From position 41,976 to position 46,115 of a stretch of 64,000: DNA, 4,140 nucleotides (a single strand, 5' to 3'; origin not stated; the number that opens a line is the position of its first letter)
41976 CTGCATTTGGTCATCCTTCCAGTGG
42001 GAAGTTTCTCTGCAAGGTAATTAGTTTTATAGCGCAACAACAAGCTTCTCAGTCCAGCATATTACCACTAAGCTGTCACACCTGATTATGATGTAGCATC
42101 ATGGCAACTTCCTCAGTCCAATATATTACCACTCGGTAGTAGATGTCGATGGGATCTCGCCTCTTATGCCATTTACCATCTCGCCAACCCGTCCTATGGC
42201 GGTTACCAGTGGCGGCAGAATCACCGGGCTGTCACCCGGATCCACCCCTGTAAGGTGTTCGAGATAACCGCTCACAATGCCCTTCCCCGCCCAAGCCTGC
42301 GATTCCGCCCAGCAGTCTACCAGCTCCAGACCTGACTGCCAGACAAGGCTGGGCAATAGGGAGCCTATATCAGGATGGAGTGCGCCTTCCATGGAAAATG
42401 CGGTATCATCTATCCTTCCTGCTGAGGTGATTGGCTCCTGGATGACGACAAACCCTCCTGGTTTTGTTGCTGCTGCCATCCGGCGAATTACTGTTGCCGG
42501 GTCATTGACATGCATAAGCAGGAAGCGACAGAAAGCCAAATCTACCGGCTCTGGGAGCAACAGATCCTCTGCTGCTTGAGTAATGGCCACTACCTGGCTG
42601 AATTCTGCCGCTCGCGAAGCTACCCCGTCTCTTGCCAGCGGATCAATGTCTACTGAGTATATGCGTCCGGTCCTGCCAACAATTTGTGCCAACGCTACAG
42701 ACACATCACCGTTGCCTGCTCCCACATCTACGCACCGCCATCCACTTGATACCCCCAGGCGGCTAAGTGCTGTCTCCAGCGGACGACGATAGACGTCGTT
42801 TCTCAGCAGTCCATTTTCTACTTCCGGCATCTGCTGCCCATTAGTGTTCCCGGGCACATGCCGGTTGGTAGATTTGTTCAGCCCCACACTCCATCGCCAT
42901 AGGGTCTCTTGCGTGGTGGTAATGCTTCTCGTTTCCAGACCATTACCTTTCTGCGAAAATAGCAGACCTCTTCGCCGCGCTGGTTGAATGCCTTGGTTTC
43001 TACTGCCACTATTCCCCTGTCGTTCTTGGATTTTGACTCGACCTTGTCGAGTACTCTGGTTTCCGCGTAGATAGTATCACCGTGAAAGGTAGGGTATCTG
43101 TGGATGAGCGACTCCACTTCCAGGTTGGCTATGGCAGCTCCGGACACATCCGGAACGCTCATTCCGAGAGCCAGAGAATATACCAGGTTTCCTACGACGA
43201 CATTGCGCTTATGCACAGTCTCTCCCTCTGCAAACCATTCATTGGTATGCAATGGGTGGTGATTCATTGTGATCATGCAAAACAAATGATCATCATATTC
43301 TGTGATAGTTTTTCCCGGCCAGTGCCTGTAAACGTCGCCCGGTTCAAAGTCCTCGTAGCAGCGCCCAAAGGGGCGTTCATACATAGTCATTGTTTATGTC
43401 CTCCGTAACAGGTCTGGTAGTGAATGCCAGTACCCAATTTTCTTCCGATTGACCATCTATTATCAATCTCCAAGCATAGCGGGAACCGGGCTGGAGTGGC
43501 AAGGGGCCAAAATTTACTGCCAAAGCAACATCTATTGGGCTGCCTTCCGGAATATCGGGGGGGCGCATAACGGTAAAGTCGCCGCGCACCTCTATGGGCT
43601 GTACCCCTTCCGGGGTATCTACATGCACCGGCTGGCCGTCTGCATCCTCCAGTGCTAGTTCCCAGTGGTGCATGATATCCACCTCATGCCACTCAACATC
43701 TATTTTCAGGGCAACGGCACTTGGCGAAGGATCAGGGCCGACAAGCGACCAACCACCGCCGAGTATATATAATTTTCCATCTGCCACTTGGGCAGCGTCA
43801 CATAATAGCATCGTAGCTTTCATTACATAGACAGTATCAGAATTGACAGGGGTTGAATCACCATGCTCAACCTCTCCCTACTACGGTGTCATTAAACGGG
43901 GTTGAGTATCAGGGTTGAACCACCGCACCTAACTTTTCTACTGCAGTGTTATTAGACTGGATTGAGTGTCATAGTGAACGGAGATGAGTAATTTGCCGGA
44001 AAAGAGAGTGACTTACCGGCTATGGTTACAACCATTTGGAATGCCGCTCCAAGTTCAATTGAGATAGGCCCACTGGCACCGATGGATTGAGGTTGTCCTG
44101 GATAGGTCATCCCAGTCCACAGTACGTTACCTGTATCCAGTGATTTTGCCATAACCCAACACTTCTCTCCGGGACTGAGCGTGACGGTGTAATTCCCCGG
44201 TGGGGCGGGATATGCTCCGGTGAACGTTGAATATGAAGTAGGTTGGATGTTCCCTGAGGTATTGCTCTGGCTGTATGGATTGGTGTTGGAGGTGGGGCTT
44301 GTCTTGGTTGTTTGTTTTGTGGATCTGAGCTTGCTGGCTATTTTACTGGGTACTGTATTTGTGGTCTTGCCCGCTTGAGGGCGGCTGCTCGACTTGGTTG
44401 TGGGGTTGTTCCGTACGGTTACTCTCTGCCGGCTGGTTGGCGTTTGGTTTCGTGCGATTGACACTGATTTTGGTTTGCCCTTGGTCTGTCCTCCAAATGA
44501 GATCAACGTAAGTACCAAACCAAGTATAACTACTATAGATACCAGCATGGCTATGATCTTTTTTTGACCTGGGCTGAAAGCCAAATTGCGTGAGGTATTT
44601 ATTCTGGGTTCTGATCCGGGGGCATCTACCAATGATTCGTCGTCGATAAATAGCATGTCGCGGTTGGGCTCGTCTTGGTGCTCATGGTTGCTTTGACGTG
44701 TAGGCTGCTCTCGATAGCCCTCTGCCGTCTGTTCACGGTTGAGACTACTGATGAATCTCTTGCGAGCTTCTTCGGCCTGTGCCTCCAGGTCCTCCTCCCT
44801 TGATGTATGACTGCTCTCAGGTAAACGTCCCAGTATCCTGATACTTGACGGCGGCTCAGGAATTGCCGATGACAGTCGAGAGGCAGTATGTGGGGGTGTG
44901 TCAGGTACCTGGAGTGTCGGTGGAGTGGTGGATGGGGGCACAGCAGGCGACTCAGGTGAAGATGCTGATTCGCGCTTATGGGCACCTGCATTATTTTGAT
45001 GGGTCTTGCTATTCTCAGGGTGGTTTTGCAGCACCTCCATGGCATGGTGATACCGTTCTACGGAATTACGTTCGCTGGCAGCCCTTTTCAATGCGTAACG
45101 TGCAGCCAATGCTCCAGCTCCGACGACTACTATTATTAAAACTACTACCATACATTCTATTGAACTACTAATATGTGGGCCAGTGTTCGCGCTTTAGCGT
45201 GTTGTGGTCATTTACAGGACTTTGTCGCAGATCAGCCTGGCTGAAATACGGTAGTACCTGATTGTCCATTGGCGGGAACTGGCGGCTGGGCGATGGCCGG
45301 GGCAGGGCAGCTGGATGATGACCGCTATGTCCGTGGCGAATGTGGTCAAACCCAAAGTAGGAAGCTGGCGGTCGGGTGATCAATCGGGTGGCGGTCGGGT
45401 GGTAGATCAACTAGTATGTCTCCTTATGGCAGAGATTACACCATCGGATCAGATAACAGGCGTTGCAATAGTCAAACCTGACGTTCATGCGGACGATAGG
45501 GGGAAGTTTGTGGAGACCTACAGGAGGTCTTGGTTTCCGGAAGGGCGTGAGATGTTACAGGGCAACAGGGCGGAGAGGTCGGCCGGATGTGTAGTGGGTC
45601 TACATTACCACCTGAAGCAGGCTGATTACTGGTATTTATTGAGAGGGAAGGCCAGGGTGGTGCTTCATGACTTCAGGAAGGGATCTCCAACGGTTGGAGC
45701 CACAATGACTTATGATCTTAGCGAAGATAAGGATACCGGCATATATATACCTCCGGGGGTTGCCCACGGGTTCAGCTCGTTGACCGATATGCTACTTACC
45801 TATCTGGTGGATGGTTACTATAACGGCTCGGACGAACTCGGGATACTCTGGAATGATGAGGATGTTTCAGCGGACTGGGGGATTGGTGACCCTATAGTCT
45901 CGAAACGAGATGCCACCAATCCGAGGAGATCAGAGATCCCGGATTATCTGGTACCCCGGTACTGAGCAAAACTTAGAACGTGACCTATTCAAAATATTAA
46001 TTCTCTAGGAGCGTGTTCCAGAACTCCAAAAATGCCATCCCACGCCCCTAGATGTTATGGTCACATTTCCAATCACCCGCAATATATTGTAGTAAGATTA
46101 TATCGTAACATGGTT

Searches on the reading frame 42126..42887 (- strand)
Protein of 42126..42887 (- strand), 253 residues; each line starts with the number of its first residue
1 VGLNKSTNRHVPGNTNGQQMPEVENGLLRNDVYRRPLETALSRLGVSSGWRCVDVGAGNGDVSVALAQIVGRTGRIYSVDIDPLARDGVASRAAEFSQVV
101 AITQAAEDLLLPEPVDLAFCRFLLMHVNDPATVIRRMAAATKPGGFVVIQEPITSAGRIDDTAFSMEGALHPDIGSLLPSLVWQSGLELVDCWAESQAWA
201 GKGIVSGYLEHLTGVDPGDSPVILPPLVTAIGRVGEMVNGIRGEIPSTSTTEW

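Call 23: search_protein_families(library=pfam, proteins=[window:42126-42887:-], max_evalue=0.001)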
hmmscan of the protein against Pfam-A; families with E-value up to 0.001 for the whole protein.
window:42126-42887:- (253 aa): 7 families
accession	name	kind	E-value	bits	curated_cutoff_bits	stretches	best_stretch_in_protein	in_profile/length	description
PF08241.18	Methyltransf_11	-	2.6e-13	50.8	21.2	1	53-149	1-95/95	Methyltransferase domain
PF13489.12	Methyltransf_23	-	1.9e-12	47.7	27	1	37-155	9-122/164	Methyltransferase domain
PF13847.12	Methyltransf_31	-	1.9e-12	47.5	27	1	48-153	3-113/145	Methyltransferase domain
PF13649.12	Methyltransf_25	-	5.4e-12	46.7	27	1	53-145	2-97/97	Methyltransferase domain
PF08242.18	Methyltransf_12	-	1.4e-10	42.2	30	1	53-146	1-97/98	Methyltransferase domain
PF01209.24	Ubie_methyltran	-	1.8e-08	34.4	20.1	1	43-178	42-181/233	ubiE/COQ5 methyltransferase family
PF01728.25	FtsJ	-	0.00027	21.3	24.1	1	37-92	9-70/181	FtsJ-like methyltransferase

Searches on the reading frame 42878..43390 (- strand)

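Call 23: search_protein_families(library=pfam, proteins=[window:42878-43390:-], max_evalue=0.001)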
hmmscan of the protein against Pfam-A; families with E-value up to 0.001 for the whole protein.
window:42878-43390:- (170 aa): 2 families
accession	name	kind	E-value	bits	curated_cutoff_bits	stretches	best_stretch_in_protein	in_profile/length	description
PF19315.5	MC_hydratase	-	2.1e-14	53.9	26.5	1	8-157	20-170/353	Mesaconyl-CoA hydratase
PF01575.25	MaoC_dehydratas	-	6.9e-12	45.5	27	1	17-130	6-117/123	MaoC like domain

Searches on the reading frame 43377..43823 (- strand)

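Call 23: search_protein_families(library=pfam, proteins=[window:43377-43823:-], max_evalue=0.001)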
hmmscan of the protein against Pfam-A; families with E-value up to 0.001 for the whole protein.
window:43377-43823:- (148 aa): 1 family
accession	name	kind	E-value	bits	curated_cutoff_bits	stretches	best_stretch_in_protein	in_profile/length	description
PF22091.2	DUF6941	-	4.6e-13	50.1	27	1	5-130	3-120/125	Family of unknown function (DUF6941)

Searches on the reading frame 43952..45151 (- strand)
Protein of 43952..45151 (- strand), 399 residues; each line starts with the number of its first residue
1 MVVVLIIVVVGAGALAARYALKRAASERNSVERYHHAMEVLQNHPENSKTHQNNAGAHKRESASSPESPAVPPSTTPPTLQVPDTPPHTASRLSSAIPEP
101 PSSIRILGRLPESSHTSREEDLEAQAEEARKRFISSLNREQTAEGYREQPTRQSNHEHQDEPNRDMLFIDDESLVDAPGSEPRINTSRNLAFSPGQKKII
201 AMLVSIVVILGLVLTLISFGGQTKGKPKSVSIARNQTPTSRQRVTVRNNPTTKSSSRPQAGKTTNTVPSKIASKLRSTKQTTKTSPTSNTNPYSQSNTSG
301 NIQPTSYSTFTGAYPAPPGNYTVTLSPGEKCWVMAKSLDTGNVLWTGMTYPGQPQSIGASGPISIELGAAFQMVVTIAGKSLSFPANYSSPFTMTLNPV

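Call 24: search_protein_families(library=pfam, proteins=[window:43952-45151:-], max_evalue=0.001)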
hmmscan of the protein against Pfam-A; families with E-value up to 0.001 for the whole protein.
window:43952-45151:- (399 aa): 1 family
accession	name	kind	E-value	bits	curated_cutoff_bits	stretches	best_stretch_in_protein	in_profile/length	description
PF13464.11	RodZ_C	-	1.8e-05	25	23.9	1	326-386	3-62/72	RodZ C-terminal domain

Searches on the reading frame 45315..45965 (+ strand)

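Call 24: search_protein_families(library=pfam, proteins=[window:45315-45965:+], max_evalue=0.001)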
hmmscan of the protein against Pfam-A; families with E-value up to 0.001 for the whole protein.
window:45315-45965:+ (216 aa): 2 families
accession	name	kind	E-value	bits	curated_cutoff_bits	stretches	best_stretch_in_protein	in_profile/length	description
PF00908.23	dTDP_sugar_isom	-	3.3e-39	134.7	27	1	46-204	3-165/168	dTDP-4-dehydrorhamnose 3,5-epimerase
PF14667.12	Polysacc_synt_C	-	4.3e-07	30.5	28.7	1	58-160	1-92/111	Polysaccharide biosynthesis C-terminal domain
